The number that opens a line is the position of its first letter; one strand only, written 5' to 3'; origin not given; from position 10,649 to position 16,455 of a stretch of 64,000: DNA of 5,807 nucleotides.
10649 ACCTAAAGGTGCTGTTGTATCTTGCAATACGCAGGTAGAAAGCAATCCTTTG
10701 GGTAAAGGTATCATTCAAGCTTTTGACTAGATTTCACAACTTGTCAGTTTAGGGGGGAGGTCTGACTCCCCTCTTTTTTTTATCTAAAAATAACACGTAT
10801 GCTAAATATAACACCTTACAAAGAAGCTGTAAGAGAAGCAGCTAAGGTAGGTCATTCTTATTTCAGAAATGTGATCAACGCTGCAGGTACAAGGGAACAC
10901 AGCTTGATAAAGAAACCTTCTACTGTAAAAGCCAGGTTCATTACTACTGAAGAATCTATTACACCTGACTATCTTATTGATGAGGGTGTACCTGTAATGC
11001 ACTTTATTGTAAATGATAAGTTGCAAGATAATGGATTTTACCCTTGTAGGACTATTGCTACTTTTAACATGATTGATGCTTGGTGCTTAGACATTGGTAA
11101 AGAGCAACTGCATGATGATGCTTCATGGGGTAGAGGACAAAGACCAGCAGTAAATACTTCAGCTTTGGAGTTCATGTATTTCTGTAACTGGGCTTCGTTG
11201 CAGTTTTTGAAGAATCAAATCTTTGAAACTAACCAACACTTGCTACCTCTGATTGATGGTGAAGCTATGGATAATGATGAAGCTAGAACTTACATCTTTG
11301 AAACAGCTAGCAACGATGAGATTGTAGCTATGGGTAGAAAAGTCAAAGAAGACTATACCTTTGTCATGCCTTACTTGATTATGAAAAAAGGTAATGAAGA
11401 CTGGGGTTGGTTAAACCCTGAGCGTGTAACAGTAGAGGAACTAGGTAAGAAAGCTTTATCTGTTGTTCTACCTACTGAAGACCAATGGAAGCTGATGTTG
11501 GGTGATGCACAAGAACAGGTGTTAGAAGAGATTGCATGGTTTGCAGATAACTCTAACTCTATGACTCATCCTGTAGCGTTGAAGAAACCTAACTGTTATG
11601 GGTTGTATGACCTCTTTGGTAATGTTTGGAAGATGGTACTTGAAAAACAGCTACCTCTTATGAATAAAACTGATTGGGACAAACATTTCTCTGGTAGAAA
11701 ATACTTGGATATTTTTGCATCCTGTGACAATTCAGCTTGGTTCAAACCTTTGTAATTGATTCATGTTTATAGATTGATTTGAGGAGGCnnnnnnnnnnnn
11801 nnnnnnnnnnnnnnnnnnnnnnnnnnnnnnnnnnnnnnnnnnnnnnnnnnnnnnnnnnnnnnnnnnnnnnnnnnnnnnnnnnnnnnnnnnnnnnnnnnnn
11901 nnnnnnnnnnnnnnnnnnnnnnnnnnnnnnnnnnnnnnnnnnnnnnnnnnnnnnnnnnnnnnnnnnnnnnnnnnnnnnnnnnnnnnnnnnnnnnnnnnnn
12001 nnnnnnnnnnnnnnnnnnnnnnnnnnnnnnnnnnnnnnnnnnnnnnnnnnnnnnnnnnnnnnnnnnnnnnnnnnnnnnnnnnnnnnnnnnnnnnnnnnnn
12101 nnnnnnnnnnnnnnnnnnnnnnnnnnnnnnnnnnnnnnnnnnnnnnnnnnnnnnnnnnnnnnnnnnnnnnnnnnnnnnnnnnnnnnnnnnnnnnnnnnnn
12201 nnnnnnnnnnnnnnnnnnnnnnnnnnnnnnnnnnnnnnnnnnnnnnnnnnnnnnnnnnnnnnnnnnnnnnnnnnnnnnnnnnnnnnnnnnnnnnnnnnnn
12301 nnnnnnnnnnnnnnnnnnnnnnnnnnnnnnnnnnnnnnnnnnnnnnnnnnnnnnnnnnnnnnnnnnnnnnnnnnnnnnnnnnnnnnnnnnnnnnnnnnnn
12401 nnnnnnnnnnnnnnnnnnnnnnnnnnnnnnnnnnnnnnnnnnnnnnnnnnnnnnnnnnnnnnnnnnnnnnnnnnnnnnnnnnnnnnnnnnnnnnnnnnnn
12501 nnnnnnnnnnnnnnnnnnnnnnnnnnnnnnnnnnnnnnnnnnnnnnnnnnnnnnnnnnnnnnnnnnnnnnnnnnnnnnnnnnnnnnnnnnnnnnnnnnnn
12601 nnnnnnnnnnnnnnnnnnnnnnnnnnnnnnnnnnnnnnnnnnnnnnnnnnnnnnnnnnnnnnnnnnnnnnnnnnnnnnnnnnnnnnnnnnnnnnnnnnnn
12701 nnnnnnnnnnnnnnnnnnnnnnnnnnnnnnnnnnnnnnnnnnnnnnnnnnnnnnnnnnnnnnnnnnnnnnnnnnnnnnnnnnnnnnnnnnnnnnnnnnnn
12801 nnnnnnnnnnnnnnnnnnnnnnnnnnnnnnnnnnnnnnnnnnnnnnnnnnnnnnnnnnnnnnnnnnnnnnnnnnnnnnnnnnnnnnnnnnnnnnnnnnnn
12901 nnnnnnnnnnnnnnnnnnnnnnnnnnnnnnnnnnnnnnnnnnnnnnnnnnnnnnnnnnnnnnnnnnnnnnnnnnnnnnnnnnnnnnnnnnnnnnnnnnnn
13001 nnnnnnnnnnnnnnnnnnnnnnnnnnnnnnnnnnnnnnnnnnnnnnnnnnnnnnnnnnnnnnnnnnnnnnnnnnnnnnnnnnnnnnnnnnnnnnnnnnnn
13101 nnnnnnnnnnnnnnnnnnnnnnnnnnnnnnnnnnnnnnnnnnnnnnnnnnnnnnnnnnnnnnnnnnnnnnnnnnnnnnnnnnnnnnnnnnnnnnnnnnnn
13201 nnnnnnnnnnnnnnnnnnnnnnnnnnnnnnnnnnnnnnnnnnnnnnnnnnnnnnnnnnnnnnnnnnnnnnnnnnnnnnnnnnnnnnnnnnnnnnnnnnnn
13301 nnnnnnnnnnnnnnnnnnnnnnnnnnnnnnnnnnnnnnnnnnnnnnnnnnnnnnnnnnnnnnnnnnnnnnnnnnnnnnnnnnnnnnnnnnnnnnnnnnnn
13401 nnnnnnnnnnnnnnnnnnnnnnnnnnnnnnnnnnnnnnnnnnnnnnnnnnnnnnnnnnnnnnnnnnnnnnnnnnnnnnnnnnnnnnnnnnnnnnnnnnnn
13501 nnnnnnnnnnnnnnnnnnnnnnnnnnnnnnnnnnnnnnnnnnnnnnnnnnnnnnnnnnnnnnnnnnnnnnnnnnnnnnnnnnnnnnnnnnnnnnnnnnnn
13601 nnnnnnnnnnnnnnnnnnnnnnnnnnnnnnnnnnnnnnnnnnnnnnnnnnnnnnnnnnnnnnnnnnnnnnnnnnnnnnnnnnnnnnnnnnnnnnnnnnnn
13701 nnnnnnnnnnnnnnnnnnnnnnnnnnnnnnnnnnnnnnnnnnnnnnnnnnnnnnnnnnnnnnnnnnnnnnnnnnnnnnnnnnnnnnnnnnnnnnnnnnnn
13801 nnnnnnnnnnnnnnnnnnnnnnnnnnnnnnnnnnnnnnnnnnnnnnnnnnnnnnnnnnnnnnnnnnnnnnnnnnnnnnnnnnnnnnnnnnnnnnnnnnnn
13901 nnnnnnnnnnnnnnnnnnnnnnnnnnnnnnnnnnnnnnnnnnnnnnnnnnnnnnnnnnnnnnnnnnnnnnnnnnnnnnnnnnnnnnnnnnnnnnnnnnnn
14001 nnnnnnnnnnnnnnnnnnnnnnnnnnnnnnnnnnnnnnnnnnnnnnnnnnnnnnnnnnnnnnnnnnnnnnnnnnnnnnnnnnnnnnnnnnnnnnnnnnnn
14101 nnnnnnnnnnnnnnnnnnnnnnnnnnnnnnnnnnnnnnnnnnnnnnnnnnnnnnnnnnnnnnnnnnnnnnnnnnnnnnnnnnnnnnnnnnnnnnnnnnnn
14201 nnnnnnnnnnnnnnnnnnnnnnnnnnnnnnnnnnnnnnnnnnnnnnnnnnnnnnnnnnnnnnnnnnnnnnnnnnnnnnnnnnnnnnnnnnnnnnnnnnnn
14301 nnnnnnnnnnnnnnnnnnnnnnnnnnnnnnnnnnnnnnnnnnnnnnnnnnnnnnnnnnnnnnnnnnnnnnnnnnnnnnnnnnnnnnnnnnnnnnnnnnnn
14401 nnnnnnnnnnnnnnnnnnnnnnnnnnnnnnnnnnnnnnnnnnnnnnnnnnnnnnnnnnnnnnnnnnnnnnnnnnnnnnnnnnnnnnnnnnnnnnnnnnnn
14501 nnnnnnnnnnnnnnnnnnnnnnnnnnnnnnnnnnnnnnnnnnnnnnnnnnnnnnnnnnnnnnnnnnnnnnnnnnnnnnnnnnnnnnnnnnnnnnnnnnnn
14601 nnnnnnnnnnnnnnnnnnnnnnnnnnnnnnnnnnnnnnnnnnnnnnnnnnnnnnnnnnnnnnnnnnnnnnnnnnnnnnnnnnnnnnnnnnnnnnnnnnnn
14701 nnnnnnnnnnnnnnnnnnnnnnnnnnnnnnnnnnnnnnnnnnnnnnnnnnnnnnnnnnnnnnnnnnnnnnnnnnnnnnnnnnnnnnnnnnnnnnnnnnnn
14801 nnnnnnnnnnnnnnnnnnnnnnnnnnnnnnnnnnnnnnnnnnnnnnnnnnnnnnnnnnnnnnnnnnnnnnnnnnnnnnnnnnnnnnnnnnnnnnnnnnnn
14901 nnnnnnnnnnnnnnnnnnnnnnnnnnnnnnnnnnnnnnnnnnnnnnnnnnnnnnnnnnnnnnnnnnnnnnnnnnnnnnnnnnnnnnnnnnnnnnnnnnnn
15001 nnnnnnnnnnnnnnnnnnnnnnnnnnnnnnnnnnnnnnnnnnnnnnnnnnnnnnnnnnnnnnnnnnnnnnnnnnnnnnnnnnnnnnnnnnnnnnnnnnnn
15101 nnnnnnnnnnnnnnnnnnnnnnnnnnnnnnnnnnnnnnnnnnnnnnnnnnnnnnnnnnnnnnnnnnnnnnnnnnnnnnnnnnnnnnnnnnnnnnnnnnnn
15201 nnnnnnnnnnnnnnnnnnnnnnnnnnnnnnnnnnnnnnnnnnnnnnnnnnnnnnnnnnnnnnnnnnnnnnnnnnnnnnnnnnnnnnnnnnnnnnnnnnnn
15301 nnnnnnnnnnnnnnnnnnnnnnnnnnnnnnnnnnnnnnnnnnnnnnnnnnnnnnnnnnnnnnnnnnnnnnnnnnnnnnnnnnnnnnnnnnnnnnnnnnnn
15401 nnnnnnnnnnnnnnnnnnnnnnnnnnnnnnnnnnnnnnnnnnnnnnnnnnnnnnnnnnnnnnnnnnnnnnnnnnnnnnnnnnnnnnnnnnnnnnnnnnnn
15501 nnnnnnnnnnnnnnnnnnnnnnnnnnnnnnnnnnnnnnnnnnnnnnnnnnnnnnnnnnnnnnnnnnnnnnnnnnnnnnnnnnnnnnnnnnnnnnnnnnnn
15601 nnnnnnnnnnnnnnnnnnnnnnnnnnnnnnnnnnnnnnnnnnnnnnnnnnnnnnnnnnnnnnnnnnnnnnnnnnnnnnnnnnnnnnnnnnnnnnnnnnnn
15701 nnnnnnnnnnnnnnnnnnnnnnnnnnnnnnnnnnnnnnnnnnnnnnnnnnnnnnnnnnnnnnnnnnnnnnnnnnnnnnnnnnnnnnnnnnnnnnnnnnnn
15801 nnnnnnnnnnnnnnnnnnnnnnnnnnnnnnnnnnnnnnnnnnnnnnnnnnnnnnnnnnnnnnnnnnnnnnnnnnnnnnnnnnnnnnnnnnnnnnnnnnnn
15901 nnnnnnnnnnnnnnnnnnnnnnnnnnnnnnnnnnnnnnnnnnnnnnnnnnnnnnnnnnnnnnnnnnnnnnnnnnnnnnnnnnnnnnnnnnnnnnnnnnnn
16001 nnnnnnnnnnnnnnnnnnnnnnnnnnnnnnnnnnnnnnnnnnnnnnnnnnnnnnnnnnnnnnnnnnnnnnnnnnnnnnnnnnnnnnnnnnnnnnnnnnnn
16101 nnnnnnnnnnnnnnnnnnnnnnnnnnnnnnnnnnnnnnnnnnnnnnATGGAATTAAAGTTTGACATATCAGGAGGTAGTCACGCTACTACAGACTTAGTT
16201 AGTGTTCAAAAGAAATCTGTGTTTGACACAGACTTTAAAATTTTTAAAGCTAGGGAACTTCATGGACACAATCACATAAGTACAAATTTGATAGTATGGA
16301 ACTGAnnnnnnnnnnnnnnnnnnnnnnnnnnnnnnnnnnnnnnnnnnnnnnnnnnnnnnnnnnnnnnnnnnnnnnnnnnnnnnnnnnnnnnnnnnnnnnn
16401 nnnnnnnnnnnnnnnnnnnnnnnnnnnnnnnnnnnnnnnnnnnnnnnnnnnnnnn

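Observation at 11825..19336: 56-unit head-to-tail array of paralogous micro-ORFs fills 7.5 kb that looks empty in the ORF track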

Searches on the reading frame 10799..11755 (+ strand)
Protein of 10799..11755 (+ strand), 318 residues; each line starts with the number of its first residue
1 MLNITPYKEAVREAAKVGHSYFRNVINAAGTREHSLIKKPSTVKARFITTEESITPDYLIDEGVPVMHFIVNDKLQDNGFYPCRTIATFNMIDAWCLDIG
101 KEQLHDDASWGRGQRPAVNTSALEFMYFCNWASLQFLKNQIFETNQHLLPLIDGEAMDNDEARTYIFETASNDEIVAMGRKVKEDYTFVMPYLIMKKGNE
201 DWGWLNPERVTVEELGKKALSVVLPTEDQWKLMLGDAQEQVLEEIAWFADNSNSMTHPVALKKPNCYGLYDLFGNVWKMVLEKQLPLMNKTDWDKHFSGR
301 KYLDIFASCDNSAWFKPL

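Call 12: search_protein_families(library=pfam, proteins=[window:10799-11755:+], max_evalue=0.01)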
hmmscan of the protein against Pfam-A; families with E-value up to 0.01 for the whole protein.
window:10799-11755:+ (318 aa): 1 family
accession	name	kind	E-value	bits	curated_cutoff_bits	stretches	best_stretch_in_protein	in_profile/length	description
PF03781.23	FGE-sulfatase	-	1.4e-08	35.2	23.3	1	91-282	62-191/255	Sulfatase-modifying factor enzyme 1-like domain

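Call 13: search_protein_families(library=phrogs, proteins=[window:10799-11755:+], max_evalue=0.001)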
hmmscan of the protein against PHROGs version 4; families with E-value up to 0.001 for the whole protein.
window:10799-11755:+ (318 aa): 1 family
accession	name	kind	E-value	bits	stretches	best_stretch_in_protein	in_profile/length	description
phrog_18508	-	other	6.3e-10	39.8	1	243-286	159-202/266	kinase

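Call 17: find_related_loci(query=window:10799-11755:+, collection=viral_contigs, flank=10000)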
Query window:10799-11755:+ (318 aa) in viral_contigs; peptide patterns used: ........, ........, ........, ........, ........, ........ (x = any residue, [..] = any of these).
4 stretches matched a pattern, but none encodes a relative of the query by tblastn (E <= 1e-3).

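Call 19: find_encoding_contigs(protein=window:10799-11755:+, flank=10000, max_places=10)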
Protein window:10799-11755:+ (318 aa): 2 contigs read that carry it; 1 place shown.
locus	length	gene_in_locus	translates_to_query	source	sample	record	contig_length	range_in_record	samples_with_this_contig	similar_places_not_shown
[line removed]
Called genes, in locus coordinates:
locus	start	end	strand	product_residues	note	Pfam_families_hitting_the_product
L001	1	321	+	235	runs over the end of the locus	-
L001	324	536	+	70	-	-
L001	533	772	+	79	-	-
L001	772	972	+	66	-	-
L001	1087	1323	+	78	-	-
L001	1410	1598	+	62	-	-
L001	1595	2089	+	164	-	-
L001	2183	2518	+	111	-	-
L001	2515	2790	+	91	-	-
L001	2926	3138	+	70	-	-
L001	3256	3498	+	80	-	-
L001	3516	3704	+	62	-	-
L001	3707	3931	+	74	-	-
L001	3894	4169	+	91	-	-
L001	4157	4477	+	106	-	-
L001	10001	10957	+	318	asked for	PF03781:FGE-sulfatase (weak)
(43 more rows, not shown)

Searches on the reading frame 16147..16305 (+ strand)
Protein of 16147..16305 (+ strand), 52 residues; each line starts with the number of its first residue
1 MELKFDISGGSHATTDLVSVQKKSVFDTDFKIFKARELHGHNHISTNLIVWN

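Call 20: find_encoding_contigs(protein=window:16147-16305:+, flank=10000, max_places=10)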
Protein window:16147-16305:+ (52 aa): 2 contigs read that carry it; 1 place shown.
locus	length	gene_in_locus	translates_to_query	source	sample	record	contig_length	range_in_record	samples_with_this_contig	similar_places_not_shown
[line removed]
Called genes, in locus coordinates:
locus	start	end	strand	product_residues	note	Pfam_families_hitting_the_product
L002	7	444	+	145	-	PF04002:RadC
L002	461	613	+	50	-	-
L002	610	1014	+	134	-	-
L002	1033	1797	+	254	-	-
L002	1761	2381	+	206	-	-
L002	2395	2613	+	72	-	-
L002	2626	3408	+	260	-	-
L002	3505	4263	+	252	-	-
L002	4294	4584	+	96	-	-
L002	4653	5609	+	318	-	PF03781:FGE-sulfatase (weak)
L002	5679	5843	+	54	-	-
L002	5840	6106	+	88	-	-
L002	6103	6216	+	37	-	-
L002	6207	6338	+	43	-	-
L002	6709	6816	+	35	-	-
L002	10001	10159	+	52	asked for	-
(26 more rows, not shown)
